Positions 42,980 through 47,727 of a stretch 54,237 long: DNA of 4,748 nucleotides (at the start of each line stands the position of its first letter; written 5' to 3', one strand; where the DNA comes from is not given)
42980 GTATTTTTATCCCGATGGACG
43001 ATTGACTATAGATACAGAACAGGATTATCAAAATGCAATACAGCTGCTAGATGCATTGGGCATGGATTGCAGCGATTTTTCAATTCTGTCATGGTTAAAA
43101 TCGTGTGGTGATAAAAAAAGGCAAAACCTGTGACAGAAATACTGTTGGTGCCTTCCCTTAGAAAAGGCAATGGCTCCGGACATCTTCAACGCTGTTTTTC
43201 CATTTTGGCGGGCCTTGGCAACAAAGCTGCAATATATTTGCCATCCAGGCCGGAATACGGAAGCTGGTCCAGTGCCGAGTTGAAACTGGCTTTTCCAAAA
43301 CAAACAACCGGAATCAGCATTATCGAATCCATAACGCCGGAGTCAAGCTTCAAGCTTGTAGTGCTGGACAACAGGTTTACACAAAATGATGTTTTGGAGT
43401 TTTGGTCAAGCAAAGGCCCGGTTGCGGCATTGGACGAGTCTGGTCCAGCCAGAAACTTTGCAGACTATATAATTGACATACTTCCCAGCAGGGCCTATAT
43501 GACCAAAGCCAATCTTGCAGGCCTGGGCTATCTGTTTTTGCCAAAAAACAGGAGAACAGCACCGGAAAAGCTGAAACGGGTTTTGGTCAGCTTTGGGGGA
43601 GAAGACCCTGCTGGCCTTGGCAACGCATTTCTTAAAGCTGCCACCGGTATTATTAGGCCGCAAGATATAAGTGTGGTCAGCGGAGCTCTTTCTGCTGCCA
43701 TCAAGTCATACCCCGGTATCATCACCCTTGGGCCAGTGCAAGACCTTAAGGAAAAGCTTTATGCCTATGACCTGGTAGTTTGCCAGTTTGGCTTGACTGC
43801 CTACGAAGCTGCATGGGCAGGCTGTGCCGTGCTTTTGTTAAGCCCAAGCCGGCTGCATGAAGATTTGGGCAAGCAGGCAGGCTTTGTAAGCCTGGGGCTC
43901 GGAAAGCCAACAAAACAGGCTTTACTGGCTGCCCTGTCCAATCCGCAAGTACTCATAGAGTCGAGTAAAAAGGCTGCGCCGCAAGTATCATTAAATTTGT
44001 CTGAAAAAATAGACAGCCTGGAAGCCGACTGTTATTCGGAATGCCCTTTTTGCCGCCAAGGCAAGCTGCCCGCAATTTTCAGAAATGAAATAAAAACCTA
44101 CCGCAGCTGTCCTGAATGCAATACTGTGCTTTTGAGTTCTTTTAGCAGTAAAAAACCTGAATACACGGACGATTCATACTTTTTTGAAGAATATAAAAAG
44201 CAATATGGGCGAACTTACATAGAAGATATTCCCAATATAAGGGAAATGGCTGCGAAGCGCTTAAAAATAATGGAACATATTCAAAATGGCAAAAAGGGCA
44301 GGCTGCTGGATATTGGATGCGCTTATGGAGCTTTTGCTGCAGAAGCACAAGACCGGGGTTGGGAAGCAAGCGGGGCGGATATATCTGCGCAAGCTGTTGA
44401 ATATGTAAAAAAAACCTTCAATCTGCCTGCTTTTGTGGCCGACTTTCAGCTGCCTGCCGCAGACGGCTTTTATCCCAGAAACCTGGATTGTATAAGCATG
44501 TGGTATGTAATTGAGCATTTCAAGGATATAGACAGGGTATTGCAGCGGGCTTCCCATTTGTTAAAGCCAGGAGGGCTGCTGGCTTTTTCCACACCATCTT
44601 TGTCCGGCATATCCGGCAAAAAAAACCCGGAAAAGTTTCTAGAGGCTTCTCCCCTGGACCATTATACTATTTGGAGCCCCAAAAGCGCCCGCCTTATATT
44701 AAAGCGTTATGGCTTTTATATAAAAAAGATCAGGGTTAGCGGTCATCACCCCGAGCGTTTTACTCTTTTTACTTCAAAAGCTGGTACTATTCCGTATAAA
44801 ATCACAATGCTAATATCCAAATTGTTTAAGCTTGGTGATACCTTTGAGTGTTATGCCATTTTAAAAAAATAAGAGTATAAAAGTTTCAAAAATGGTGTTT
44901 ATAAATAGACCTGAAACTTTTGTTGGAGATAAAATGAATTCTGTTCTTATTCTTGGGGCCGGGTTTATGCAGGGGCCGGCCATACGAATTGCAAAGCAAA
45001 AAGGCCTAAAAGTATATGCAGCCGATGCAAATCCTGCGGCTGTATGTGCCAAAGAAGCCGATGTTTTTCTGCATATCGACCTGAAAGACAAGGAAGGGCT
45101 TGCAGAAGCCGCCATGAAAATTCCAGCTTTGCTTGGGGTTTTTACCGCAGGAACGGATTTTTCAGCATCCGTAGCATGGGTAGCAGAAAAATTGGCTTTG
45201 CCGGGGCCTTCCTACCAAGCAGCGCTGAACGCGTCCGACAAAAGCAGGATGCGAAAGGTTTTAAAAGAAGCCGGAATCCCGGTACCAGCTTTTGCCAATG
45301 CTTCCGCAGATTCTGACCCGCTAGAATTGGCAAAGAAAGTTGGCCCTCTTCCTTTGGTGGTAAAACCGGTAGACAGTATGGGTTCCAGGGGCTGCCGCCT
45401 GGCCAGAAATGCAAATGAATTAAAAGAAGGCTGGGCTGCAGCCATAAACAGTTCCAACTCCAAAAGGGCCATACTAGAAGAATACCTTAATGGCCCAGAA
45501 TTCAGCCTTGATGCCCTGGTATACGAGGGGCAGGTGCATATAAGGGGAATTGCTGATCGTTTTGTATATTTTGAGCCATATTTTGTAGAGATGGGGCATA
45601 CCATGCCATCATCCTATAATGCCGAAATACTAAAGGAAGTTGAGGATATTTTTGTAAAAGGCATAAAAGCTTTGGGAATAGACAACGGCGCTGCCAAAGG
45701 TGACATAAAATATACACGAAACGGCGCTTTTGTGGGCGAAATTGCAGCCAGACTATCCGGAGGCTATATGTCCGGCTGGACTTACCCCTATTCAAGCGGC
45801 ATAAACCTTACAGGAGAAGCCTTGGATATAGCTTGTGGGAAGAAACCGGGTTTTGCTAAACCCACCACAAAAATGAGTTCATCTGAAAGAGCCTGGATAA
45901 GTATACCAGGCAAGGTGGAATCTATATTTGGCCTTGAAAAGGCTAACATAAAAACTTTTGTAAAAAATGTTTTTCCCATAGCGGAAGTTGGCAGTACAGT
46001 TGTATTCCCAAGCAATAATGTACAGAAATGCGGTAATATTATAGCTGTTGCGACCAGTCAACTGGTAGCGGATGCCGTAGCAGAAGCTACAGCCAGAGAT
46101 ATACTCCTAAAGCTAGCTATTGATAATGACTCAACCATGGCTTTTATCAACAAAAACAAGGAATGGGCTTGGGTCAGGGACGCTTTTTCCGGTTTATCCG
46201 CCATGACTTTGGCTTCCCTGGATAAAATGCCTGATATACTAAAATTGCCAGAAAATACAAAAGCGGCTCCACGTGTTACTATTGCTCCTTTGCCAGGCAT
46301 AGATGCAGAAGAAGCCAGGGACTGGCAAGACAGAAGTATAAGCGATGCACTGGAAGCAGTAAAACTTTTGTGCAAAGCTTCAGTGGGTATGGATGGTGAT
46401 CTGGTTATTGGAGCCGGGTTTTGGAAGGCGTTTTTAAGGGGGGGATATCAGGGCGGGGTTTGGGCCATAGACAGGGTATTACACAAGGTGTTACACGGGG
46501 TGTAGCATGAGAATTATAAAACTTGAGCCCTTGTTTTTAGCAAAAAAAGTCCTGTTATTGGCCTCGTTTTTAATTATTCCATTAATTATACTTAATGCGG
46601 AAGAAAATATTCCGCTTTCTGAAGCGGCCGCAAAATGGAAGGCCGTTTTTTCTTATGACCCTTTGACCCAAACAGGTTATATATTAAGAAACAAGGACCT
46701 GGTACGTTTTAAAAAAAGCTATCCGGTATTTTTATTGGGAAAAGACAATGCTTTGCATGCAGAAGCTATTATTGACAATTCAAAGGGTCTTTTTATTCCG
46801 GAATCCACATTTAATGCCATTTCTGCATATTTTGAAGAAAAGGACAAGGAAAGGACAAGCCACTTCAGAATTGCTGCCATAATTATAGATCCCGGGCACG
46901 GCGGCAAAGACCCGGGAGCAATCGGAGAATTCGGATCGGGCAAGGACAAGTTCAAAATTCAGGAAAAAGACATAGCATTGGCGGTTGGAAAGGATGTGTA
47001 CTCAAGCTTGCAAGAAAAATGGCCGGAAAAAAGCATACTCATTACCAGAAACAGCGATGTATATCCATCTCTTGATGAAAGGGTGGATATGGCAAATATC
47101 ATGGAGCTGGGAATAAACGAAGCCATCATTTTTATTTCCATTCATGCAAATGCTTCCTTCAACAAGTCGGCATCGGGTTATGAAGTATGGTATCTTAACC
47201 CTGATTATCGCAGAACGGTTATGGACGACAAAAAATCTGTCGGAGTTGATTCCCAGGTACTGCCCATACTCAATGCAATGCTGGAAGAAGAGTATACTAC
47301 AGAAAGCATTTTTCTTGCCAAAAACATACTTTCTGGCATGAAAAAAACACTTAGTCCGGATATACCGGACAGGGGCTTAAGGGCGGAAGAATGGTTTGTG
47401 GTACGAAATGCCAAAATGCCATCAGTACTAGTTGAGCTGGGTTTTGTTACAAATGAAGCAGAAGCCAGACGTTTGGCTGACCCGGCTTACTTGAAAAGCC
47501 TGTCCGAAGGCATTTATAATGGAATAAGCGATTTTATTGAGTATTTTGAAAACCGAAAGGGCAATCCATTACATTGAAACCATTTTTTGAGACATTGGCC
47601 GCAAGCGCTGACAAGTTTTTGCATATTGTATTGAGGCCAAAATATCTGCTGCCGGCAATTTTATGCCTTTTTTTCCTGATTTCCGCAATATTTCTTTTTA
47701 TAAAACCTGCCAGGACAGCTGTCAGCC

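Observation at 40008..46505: Spiro-SPASM radical SAM gene heads a six-gene sugar-modification-like cluster next to an amidase and flaA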

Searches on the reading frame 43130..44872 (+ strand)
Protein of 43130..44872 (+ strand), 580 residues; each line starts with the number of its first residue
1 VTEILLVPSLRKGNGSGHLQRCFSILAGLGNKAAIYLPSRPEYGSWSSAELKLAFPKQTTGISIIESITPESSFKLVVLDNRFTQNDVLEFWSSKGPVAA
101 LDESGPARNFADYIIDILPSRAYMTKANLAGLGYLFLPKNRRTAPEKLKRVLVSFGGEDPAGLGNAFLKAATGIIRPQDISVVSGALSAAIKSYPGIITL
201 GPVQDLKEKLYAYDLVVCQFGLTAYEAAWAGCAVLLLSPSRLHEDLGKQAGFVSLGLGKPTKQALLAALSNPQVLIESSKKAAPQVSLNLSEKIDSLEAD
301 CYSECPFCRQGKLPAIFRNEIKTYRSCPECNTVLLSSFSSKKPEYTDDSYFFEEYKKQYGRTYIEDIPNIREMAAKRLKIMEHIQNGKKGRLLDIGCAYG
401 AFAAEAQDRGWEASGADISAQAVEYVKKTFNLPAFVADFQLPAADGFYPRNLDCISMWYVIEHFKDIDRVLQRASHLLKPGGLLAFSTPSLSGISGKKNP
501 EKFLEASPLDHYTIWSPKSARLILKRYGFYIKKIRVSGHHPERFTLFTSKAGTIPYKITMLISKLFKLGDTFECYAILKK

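Call 3: search_protein_families(library=pfam, proteins=[window:43130-44872:+], max_evalue=0.01)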
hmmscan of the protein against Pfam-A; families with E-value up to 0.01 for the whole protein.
window:43130-44872:+ (580 aa): 8 families
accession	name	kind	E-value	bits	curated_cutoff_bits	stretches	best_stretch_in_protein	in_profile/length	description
PF13489.12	Methyltransf_23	-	2.3e-24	86.4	27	1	371-531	7-161/164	Methyltransferase domain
PF08242.18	Methyltransf_12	-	2.4e-14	54.3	30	1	393-484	1-98/98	Methyltransferase domain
PF08241.18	Methyltransf_11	-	3e-13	50.7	21.2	1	393-486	1-95/95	Methyltransferase domain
PF13649.12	Methyltransf_25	-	1.4e-11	45.3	27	1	393-482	2-97/97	Methyltransferase domain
PF13847.12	Methyltransf_31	-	6.3e-08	32.9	27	1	388-495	3-114/145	Methyltransferase domain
PF05175.20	MTS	-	1.2e-05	25.4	23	1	380-442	23-86/170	Methyltransferase small domain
PF02353.26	CMAS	-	0.001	18.9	27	1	376-487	50-165/273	Mycolic acid cyclopropane synthetase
PF01209.24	Ubie_methyltran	-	0.0079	16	20.1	0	379-485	38-150/233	ubiE/COQ5 methyltransferase family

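Call 4: search_protein_families(library=ncbifam, proteins=[window:43130-44872:+], max_evalue=0.01)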
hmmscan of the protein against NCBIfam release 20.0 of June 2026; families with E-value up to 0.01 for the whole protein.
window:43130-44872:+ (580 aa): 13 families
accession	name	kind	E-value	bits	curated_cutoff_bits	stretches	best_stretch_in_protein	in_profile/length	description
TIGR01983.1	UbiG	equivalog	3.2e-11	43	102.95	1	370-488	33-153/228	bifunctional 2-polyprenyl-6-hydroxyphenol methylase/3-demethylubiquinol 3-O-methyltransferase UbiG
TIGR02072.1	BioC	equivalog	2e-08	34.4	184.95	1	371-490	17-136/244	malonyl-ACP O-methyltransferase BioC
NF045667.1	MTase_DVU1556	equivalog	3.9e-08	33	155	1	380-487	14-120/213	DVU_1556 family methyltransferase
TIGR04345.1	ovoA_Cterm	equivalog_domain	8.1e-08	32.1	170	1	350-425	6-78/242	putative 4-mercaptohistidine N1-methyltransferase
NF043040.1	corrin_prot_MT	hypoth_equivalog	4.8e-07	29.4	180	1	377-485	31-146/216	corrinoid protein-associated methyltransferase CpaM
TIGR03590.1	PseG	equivalog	4.7e-06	26.4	153.55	1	129-235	146-265/280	UDP-2,4-diacetamido-2,4,6-trideoxy-beta-L-altropyranose hydrolase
NF001244.0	PRK00216.1-5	equivalog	3.2e-05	23.3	216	1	377-485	37-152/236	bifunctional demethylmenaquinone methyltransferase/2-methoxy-6-polyprenyl-1,4-benzoquinol methylase UbiE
TIGR01934.1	MenG_MenH_UbiE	subfamily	5.4e-05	22.6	158.35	1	378-485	29-140/223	ubiquinone/menaquinone biosynthesis methyltransferase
TIGR02021.1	BchM-ChlM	equivalog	0.00013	21.5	158.9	1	377-428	41-94/218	magnesium protoporphyrin IX methyltransferase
NF008686.0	PRK11705.1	equivalog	0.00045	19.4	400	1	356-430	134-210/383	cyclopropane fatty acyl phospholipid synthase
NF041255.1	mycofact_MftM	equivalog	0.0013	18.1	200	1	369-466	119-219/289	mycofactocin oligosaccharide methyltransferase MftM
NF011529.0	PRK14968.1-3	equivalog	0.0016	17.9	162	1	364-432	10-78/198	putative methyltransferase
NF008300.0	PRK11088.1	equivalog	0.0018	17.8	303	1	376-477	73-177/272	23S rRNA (guanine(745)-N(1))-methyltransferase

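Call 24: search_solved_structures(query=window:43130-44872:+, max_evalue=0.01)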
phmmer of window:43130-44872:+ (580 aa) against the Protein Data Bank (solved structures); distinct sequences matched with E-value up to 0.01: 16.
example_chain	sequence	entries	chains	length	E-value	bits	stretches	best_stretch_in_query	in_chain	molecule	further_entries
3cc8_A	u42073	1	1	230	7e-08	34.5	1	379-495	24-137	Putative methyltransferase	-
4krh_A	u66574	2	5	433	6.3e-06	28.1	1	342-530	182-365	Phosphoethanolamine N-methyltransferase 2 | Phospholethanolamine N-methyltransferase 2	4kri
1ve3_A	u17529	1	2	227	1.5e-05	26.8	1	381-484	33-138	hypothetical protein PH0226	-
4kdr_A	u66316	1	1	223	3.2e-05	25.7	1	391-501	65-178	3-demethylubiquinone-9 3-methyltransferase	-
5dpm_A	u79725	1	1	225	3.3e-05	25.7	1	391-501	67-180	Ubiquinone biosynthesis O-methyltransferase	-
9rfr_A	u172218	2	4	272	0.00012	23.8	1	390-491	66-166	Ubiquinone biosynthesis O-methyltransferase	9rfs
4kdc_A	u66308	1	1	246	0.00018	23.2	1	391-495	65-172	3-demethylubiquinone-9 3-methyltransferase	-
3dli_A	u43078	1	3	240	0.00021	23.1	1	365-536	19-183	methyltransferase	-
1wzn_A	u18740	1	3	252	0.00033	22.4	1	388-490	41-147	SAM-dependent methyltransferase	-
7pd7_A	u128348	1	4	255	0.0016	20.1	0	386-482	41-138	Methyltransferase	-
3e8s_A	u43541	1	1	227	0.0038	18.9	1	386-488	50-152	Putative SAM Dependent Methyltransferase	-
6uak_A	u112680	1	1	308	0.0047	18.6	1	390-488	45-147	SAM dependent methyltransferase LahSB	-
5t64_A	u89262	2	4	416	0.0054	18.4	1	385-553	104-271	Sugar 3-C-methyl transferase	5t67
3sm3_A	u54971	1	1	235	0.0059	18.3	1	389-484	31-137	SAM-dependent methyltransferases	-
9w6x_A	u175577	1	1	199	0.0076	17.9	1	390-485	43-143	YtkW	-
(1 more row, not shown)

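Call 34: search_solved_structures(query=A3, max_evalue=0.1, show_alignments=0)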
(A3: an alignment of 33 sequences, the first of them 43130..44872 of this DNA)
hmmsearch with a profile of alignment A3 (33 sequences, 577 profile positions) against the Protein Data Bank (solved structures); distinct sequences matched with E-value up to 0.1: 114 (the best 60 are shown).
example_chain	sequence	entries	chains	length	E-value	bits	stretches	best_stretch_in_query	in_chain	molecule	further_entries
3cc8_A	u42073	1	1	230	1.2e-13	53.5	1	386-496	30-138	Putative methyltransferase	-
4kdr_A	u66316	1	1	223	1.6e-12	49.9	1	366-497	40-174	3-demethylubiquinone-9 3-methyltransferase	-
5dpm_A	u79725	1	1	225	1.6e-12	49.8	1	366-497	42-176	Ubiquinone biosynthesis O-methyltransferase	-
4kdc_A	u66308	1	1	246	5.1e-12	48.2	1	366-495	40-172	3-demethylubiquinone-9 3-methyltransferase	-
5t64_A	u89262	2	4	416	1.2e-11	47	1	326-540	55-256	Sugar 3-C-methyl transferase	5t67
4e2x_A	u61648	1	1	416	4.5e-11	45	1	390-551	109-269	TcaB9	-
3ndi_A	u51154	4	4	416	5.7e-11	44.7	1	390-551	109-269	Methyltransferase | TcaB9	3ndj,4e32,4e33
5t6b_A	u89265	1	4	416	6e-11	44.6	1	388-540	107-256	Sugar 3-C-methyl transferase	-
4e2y_A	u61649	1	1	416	6.4e-11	44.5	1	390-551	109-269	TcaB9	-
4e31_A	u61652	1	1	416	7.2e-11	44.4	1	390-551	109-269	TcaB9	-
9rfr_A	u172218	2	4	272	1.4e-10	43.4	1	370-486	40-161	Ubiquinone biosynthesis O-methyltransferase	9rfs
4e2z_A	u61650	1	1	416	2e-09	39.6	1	390-551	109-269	TcaB9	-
1wzn_A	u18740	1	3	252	2.1e-09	39.5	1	377-485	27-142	SAM-dependent methyltransferase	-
4e2w_A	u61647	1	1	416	2.9e-09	39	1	390-551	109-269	TcaB9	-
4e30_A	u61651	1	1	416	3.3e-09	38.9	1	390-551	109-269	TcaB9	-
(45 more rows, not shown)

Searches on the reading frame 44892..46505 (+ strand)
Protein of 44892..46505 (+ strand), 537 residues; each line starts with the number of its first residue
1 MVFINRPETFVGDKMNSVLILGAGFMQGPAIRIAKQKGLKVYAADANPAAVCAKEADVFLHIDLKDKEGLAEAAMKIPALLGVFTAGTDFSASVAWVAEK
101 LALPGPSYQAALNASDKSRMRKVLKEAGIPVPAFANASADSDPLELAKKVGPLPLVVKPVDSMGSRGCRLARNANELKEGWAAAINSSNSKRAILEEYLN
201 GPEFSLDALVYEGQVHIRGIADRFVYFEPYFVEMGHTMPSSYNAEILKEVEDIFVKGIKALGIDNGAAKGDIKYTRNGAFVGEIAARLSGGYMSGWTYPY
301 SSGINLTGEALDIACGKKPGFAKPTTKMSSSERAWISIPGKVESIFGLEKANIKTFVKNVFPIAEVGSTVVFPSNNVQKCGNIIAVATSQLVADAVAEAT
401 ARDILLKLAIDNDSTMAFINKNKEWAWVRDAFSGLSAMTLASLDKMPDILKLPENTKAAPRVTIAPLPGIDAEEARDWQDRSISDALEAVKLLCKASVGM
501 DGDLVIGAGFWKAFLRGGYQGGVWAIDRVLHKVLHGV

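Call 3: search_protein_families(library=pfam, proteins=[window:44892-46505:+], max_evalue=0.01)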
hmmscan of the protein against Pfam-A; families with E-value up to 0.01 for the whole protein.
window:44892-46505:+ (537 aa): 11 families
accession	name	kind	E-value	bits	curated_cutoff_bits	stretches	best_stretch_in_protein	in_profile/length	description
PF13535.11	ATP-grasp_4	-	8e-15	55.3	27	1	153-291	3-155/160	ATP-grasp domain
PF02655.19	ATP-grasp_3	-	6.1e-12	46.4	23.2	1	114-290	1-159/160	ATP-grasp domain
PF18603.7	LAL_C2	-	5.7e-09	36.6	29.4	1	336-405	3-74/78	L-amino acid ligase C-terminal domain 2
PF02786.22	CPSase_L_D2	-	5.9e-08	32.9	19.8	1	116-202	1-92/211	Carbamoyl-phosphate synthase L chain, ATP binding domain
PF07478.18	Dala_Dala_lig_C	-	1.1e-05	25.4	24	1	124-281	2-168/204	D-ala D-ala ligase C-terminus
PF01071.24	GARS_A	-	1.5e-05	25.4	27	1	116-214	2-104/194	Phosphoribosylglycinamide synthetase, ATP-grasp (A) domain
PF15632.11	ATPgrasp_Ter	-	0.0003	21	29.1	0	192-217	4-29/131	ATP-grasp in the biosynthetic pathway with Ter operon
PF08443.16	RimK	-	0.00059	19.9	21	1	114-185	1-72/188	RimK-like ATP-grasp domain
PF02222.28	ATP-grasp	-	0.0009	19.4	27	1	123-199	2-76/179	ATP-grasp domain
PF14397.11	ATPgrasp_ST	-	0.0068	16.1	31.4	0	109-176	14-84/278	Sugar-transfer associated ATP-grasp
PF01262.27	AlaDh_PNT_C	-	0.0076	16.1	23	0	15-56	28-69/214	Alanine dehydrogenase/PNT, C-terminal domain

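Call 4: search_protein_families(library=ncbifam, proteins=[window:44892-46505:+], max_evalue=0.01)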
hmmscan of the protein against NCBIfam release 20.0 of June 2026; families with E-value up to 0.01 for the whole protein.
window:44892-46505:+ (537 aa): 45 families (the best 25 are shown)
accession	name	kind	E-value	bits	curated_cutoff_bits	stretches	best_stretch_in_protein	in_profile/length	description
NF002563.0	PRK02186.1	subfamily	1.8e-42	145.6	625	1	31-416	20-402/890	argininosuccinate lyase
NF005543.0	PRK07206.1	subfamily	1.2e-13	50.6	302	1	113-293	105-293/416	hypothetical protein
NF002378.0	PRK01372.1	subfamily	8.8e-12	44.3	243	1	108-280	92-262/305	D-alanine--D-alanine ligase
NF006766.0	PRK09288.1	equivalog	1.5e-11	43.7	339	1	12-199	9-198/396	formate-dependent phosphoribosylglycinamide formyltransferase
TIGR01205.1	D_ala_D_alaTIGR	subfamily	4.5e-11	42.3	245.65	1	105-280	95-279/318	D-alanine--D-alanine ligase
NF003671.0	PRK05294.1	equivalog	8.8e-11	40.1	599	1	99-221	649-771/1058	carbamoyl-phosphate synthase large subunit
NF010623.0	PRK14016.1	subfamily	1.6e-10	39.8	877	1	114-206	212-302/871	cyanophycin synthetase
TIGR03909.1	pyrrolys_PylC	equivalog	1.8e-10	40.1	248.3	1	24-214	7-182/374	3-methylornithine--L-lysine ligase PylC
TIGR00877.1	purD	equivalog_domain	2.7e-09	36.4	288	1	36-215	23-207/425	phosphoribosylamine--glycine ligase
TIGR02068.2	cya_phycin_syn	equivalog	2.7e-09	35.6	850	1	112-206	209-301/862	cyanophycin synthetase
TIGR01142.1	purT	equivalog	4e-09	35.8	502.15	1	18-200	2-186/380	phosphoribosylglycinamide formyltransferase 2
TIGR01369.1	CPSaseII_lrg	equivalog_domain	4.1e-09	34.6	1027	1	103-222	656-775/1052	carbamoyl-phosphate synthase (glutamine-hydrolyzing) large subunit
NF006286.0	PRK08462.1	equivalog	2.6e-08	33.2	740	1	98-188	99-190/445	acetyl-CoA carboxylase biotin carboxylase subunit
NF004679.0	PRK06019.1-5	equivalog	3.2e-08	32.8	326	1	15-200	2-181/376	5-(carboxyamino)imidazole ribonucleotide synthase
NF009402.0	PRK12767.1-1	equivalog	1.1e-07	30.9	218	1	114-199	113-193/329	carbamoyl phosphate synthase-like protein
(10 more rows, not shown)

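Call 25: search_solved_structures(query=window:44892-46505:+, max_evalue=0.001)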
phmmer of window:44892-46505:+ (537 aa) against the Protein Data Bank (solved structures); distinct sequences matched with E-value up to 0.001: 40.
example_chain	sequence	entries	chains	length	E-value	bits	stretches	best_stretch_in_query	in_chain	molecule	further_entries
4dim_A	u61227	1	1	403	4.5e-22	81.6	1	17-290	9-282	Phosphoribosylglycinamide synthetase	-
3vot_A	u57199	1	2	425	2.4e-21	79.1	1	85-371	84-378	L-amino acid ligase, BL00235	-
1bxr_A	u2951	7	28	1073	1.7e-12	49.9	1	89-262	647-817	CARBAMOYL-PHOSPHATE SYNTHASE | CARBAMOYL PHOSPHATE SYNTHETASE: LARGE SUBUNIT | CARBAMOYL PHOSPHATE SYNTHETASE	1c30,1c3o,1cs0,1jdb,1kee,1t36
1ce8_A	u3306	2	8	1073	2e-12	49.7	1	89-262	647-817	PROTEIN (CARBAMOYL-PHOSPHATE SYNTHASE) | carbamoyl phosphate synthetase large chain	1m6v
1a9x_A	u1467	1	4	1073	2.6e-11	46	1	89-262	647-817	CARBAMOYL PHOSPHATE SYNTHETASE (LARGE CHAIN)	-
3wo1_A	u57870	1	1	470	2.7e-11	46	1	65-317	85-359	Alanine-anticapsin ligase BacD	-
3wnz_A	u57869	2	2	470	4.1e-11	45.4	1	65-316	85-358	Alanine-anticapsin ligase BacD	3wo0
3vmm_A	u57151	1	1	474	4.2e-11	45.4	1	65-316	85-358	Alanine-anticapsin ligase BacD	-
8evy_B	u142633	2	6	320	1.2e-10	43.9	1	104-280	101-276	D-alanine--D-alanine ligase B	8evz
2yrw_A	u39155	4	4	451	6.2e-10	41.5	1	15-221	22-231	Phosphoribosylglycinamide synthetase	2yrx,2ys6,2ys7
4wd3_A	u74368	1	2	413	1.1e-09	40.7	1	98-320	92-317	L-amino acid ligase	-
3ouu_A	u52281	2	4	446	9.8e-09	37.6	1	16-225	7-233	Biotin carboxylase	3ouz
7wac_A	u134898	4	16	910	5.2e-08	35.2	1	114-215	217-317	Cyanophycin synthase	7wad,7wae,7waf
30vh_A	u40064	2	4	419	1.2e-07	33.9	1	44-293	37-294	L-amino acid ligase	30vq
2ip4_A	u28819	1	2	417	9.3e-07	31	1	91-289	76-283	Phosphoribosylamine--glycine ligase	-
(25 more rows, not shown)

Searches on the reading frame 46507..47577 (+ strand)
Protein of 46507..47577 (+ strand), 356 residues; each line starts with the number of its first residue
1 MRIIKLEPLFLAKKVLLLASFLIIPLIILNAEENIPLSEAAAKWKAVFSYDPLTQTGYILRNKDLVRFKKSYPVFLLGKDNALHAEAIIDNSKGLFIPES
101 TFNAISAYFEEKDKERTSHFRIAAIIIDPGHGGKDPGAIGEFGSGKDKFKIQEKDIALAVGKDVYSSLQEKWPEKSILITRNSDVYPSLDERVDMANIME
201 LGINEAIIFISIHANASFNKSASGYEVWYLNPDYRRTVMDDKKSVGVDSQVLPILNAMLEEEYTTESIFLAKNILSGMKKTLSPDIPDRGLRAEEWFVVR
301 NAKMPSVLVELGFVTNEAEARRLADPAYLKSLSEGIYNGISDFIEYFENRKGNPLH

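Call 3: search_protein_families(library=pfam, proteins=[window:46507-47577:+], max_evalue=0.01)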
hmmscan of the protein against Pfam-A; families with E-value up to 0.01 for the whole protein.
window:46507-47577:+ (356 aa): 1 family
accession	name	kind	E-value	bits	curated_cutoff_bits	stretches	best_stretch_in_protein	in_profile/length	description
PF01520.23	Amidase_3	-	1.9e-47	162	27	1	125-341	1-173/174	N-acetylmuramoyl-L-alanine amidase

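Call 4: search_protein_families(library=ncbifam, proteins=[window:46507-47577:+], max_evalue=0.01)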
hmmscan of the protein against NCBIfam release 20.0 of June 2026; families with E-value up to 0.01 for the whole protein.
window:46507-47577:+ (356 aa): 5 families
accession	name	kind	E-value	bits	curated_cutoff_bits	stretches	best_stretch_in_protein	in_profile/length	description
TIGR02883.1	spore_cwlD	equivalog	1.9e-27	96.6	221.55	2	125-231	3-109/189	N-acetylmuramoyl-L-alanine amidase CwlD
NF007652.1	PRK10319.1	equivalog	6.2e-25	88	400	1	124-352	59-286/291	N-acetylmuramoyl-L-alanine amidase AmiA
NF038267.1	amidase_AmiC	exception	2.1e-23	82.6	700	2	112-230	176-281/407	N-acetylmuramoyl-L-alanine amidase AmiC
NF007751.0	PRK10431.1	equivalog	2.2e-23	82.5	532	2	124-231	193-287/445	N-acetylmuramoyl-L-alanine amidase AmiB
NF038140.1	amidase_Rv3717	exception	1.5e-08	34.4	335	1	153-345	67-232/233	Rv3717 family N-acetylmuramoyl-L-alanine amidase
